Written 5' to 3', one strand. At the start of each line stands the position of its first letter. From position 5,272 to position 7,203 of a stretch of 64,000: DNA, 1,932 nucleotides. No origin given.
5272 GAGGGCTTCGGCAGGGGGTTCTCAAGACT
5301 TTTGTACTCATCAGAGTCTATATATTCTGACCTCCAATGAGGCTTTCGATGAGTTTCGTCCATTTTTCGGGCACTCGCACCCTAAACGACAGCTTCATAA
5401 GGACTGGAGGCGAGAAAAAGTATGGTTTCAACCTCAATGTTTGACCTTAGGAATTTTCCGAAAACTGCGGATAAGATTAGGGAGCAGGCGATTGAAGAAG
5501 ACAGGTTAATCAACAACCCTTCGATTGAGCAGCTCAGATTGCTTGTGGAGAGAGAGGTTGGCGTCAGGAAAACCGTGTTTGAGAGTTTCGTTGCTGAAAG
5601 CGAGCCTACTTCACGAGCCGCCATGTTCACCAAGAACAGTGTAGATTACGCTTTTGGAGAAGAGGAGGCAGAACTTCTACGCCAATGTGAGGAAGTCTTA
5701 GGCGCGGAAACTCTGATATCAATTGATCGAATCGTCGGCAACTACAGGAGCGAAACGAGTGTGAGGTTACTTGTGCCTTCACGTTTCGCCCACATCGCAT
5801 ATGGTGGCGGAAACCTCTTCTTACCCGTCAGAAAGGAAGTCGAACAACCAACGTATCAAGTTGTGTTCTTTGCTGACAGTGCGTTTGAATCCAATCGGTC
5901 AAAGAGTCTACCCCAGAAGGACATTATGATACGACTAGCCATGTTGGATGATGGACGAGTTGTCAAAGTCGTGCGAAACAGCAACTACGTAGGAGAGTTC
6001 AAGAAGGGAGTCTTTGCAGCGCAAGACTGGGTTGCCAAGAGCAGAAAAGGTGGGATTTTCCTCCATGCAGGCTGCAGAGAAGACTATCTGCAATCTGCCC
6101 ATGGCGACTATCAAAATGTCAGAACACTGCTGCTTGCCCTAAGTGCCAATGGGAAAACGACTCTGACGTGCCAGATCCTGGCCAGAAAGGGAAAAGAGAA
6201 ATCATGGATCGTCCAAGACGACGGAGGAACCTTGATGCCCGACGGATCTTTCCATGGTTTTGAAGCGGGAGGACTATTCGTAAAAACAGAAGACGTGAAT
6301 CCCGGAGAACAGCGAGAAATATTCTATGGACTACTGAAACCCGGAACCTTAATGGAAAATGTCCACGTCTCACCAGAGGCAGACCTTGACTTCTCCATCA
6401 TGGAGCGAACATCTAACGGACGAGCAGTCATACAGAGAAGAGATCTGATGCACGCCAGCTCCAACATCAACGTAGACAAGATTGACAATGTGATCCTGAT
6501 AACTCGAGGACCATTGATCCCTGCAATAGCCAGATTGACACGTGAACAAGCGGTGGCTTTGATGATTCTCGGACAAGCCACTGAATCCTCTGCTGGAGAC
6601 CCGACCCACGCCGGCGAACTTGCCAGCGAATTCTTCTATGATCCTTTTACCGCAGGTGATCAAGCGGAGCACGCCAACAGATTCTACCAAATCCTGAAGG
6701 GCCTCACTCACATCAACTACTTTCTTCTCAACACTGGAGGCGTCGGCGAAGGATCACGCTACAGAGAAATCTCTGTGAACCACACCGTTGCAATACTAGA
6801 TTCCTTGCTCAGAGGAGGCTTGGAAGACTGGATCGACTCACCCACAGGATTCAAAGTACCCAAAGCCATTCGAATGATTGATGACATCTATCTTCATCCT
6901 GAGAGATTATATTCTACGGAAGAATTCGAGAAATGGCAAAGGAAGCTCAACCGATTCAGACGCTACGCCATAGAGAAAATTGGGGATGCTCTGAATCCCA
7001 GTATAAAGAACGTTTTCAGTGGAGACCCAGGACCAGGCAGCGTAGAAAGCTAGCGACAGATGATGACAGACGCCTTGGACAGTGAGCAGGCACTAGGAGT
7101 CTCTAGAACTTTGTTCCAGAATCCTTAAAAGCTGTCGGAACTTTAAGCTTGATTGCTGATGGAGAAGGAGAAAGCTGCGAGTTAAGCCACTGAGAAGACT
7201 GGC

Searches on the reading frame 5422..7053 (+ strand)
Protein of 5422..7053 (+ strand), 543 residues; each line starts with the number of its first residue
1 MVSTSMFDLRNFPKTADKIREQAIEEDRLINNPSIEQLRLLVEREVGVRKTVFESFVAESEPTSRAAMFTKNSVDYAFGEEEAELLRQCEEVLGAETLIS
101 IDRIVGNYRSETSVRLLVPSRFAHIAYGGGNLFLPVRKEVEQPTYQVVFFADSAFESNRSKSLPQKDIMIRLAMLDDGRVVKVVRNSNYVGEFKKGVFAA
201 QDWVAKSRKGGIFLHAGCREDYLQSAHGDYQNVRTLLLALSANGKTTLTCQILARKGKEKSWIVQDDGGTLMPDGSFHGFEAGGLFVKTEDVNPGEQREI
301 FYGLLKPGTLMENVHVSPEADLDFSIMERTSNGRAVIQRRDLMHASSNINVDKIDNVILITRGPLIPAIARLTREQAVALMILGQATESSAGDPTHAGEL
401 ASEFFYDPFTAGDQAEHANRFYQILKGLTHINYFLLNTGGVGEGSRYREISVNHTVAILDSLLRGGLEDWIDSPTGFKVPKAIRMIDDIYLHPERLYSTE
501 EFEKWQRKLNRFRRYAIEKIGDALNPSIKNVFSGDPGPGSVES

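Call 48: search_protein_families(library=pfam, proteins=[window:5422-7053:+], max_evalue=0.001)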
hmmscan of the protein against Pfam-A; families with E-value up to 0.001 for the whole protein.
window:5422-7053:+ (543 aa): 1 family
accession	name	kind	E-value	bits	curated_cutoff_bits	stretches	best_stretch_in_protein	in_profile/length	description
PF01293.25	PEPCK_ATP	-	1.4e-41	143.2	26.5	1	75-487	63-463/465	Phosphoenolpyruvate carboxykinase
